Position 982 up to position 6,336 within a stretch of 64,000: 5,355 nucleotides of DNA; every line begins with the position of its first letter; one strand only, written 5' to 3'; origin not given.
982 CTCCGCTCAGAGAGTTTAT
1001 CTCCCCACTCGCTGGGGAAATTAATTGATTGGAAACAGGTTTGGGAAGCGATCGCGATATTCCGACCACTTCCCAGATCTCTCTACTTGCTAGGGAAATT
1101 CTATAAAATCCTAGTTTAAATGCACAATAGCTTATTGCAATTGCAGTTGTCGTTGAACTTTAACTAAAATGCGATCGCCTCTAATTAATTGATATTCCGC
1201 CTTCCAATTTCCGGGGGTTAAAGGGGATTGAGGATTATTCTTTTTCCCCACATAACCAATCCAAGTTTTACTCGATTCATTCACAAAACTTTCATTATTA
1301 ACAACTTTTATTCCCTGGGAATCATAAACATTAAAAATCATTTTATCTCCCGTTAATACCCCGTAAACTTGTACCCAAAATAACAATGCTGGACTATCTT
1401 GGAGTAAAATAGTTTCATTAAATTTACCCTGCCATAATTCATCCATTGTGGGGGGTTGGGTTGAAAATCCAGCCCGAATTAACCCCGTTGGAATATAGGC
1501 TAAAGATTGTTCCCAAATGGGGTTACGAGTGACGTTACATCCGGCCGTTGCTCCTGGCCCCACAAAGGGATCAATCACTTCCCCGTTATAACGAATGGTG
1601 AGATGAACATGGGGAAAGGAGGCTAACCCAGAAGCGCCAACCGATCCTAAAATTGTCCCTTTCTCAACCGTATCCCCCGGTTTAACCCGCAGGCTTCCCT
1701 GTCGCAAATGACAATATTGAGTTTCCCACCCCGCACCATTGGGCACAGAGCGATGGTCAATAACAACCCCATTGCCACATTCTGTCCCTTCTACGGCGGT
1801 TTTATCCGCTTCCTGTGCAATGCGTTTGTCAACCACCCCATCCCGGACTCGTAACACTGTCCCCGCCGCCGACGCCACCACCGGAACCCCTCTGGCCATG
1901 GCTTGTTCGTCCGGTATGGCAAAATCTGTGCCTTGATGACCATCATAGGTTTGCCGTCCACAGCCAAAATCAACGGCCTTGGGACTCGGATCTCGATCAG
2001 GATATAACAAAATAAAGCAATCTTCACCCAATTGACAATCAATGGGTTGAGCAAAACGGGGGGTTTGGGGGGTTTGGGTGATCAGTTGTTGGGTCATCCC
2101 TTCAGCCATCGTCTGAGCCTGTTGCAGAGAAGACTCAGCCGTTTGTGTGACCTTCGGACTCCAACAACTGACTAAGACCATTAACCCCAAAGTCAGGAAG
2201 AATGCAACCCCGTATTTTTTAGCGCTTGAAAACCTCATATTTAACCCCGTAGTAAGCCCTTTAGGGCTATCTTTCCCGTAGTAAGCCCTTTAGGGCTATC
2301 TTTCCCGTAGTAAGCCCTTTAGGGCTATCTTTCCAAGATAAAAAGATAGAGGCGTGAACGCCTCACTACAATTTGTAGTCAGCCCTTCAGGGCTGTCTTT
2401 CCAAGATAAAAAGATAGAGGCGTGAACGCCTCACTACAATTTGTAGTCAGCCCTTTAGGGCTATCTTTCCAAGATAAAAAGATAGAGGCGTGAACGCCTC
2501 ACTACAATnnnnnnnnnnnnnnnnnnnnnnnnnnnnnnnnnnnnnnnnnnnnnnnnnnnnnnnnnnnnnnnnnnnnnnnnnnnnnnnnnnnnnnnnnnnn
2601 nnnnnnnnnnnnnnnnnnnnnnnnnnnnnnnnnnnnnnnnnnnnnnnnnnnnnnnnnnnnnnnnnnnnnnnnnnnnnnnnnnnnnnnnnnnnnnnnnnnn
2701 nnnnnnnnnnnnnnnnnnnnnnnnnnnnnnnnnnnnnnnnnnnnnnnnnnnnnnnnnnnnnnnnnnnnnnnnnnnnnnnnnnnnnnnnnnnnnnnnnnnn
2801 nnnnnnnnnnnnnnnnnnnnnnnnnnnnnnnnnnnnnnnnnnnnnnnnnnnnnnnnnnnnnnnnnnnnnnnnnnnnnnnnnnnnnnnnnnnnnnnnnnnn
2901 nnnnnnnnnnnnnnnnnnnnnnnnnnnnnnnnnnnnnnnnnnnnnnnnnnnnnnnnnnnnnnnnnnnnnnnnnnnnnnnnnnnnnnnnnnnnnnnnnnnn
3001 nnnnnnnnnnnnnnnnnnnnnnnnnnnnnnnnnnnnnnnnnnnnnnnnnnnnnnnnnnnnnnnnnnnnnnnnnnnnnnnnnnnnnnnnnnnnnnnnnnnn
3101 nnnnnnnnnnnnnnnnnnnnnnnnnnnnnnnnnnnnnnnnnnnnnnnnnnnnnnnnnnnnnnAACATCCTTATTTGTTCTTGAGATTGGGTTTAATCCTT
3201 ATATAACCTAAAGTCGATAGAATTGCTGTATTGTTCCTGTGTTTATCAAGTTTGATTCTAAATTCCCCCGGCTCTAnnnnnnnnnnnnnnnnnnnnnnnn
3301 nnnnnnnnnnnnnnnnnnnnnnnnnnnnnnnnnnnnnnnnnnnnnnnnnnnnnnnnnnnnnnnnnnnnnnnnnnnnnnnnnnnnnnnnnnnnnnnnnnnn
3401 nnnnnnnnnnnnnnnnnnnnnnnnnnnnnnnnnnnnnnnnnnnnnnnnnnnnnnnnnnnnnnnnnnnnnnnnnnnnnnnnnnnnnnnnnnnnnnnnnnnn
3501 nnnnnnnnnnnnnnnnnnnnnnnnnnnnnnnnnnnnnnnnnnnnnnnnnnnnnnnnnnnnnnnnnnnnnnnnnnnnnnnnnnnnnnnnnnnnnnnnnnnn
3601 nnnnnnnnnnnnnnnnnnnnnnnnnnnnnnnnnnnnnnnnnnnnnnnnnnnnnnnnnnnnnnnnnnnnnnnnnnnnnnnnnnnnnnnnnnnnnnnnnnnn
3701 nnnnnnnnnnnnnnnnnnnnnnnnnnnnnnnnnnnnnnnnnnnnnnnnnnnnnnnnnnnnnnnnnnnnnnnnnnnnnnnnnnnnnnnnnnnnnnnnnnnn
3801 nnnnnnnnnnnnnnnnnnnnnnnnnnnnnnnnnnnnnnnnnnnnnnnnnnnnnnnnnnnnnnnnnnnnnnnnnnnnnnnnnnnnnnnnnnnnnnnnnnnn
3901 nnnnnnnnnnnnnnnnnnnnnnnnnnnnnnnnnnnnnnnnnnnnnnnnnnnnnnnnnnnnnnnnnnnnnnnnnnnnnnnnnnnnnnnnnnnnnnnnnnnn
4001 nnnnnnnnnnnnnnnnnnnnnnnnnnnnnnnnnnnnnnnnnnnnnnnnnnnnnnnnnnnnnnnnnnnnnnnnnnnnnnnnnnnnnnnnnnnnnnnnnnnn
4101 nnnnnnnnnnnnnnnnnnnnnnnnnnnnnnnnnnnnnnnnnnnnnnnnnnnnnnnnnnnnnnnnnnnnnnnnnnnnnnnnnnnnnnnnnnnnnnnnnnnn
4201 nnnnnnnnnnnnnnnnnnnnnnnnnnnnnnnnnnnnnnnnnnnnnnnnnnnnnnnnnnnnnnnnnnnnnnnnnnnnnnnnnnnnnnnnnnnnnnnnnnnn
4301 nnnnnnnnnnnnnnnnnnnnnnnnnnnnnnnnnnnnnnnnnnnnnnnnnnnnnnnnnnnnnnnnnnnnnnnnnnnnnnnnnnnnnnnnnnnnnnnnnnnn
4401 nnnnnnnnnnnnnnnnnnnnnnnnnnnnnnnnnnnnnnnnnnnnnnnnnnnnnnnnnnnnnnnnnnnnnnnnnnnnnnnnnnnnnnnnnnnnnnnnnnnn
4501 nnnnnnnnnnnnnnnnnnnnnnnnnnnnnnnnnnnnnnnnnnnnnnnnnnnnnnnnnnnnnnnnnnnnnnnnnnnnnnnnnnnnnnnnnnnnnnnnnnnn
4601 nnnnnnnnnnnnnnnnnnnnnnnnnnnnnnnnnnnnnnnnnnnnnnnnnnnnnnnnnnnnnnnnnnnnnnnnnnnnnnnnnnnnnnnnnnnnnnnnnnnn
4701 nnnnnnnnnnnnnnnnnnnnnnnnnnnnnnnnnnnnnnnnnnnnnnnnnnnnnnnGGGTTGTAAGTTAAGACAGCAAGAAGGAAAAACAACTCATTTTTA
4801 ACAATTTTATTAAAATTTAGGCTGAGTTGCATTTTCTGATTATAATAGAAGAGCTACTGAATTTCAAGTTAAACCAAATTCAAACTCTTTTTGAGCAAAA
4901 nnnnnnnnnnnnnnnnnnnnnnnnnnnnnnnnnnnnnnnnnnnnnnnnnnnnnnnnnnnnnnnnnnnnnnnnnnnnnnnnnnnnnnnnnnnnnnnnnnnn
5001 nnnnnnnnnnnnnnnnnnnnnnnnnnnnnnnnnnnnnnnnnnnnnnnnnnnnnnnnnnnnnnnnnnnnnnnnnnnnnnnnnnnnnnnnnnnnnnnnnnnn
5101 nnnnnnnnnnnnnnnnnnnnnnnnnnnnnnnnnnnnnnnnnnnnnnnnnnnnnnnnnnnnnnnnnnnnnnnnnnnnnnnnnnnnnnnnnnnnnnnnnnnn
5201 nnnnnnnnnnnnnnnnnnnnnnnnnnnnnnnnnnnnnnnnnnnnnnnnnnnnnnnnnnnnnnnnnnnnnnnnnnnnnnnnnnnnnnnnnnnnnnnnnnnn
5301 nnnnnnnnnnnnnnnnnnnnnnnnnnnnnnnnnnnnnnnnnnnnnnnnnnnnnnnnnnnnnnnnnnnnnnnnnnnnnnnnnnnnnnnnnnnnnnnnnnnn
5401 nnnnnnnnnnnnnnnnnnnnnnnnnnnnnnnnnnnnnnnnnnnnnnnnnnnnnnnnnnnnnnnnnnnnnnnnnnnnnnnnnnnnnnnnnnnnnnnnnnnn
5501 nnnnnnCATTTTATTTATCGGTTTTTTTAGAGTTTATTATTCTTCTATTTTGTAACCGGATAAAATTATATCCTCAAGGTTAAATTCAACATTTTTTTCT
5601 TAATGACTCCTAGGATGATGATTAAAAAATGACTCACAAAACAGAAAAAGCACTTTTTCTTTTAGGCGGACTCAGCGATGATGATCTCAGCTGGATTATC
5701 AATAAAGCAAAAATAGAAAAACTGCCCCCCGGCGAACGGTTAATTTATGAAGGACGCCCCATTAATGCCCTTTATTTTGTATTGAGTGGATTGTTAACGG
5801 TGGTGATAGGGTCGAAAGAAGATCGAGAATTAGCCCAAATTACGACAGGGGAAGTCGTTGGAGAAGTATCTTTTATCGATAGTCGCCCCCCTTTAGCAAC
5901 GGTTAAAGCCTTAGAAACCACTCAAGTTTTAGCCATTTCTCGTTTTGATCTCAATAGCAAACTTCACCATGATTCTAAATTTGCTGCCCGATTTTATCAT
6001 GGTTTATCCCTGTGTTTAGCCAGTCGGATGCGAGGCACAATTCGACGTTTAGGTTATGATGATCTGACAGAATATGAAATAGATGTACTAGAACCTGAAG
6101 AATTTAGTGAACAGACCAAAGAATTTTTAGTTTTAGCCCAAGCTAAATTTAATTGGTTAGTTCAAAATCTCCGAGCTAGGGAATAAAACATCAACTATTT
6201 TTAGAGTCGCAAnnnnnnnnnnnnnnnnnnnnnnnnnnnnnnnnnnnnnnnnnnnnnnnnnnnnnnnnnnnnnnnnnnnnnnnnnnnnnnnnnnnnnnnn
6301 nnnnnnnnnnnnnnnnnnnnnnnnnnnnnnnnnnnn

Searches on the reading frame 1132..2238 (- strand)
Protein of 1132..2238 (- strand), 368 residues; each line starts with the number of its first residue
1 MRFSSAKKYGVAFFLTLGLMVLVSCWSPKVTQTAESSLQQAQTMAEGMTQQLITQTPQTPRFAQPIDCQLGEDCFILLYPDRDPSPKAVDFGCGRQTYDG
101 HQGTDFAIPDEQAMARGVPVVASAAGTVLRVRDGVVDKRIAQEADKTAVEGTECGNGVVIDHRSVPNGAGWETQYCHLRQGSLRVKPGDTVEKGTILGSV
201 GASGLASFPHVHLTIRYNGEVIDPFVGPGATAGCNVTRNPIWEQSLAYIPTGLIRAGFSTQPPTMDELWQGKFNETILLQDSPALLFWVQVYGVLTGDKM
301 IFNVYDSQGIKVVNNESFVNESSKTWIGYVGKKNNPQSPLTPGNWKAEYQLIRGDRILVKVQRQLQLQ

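Call 13: search_protein_families(library=pfam, proteins=[window:1132-2238:-], max_evalue=0.001)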
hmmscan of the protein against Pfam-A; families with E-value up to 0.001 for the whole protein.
window:1132-2238:- (368 aa): 1 family
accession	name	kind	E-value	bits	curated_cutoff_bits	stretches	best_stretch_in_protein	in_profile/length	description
PF01551.29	Peptidase_M23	-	1.4e-18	67.3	28.7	1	100-224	2-96/96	Peptidase family M23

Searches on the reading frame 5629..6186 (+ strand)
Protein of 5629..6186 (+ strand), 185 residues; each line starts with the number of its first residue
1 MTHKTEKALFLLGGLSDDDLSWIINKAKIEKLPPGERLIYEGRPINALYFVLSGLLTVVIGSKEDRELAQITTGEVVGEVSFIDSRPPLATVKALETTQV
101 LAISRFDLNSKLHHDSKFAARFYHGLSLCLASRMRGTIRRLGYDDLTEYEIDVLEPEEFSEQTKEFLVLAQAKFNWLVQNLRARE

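Call 13: search_protein_families(library=pfam, proteins=[window:5629-6186:+], max_evalue=0.001)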
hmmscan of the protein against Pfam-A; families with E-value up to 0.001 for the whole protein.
window:5629-6186:+ (185 aa): 1 family
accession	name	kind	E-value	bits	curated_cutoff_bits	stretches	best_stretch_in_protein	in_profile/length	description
PF00027.35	cNMP_binding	-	1.6e-16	60.5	27.5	1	30-112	2-86/89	Cyclic nucleotide-binding domain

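Call 24: search_protein_families(library=padloc, proteins=[window:5629-6186:+], max_evalue=0.001)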
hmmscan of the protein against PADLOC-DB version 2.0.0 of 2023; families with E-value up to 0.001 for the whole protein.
window:5629-6186:+ (185 aa): 5 families
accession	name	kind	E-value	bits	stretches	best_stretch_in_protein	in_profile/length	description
PDLC02371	PycTIR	-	7.9e-12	43.1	1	23-129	33-137/288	-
PDLC00731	Effector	-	1.2e-11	42.2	1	23-130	36-141/306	TIR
PDLC00732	Effector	-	1.3e-09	35.5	1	23-134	32-137/301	TIR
PDLC00734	PycC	-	1.3e-05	22.4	1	21-116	26-123/374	Pycsar cyclase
PDLC00730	Effector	-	1.9e-05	22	1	23-122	52-150/299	TIR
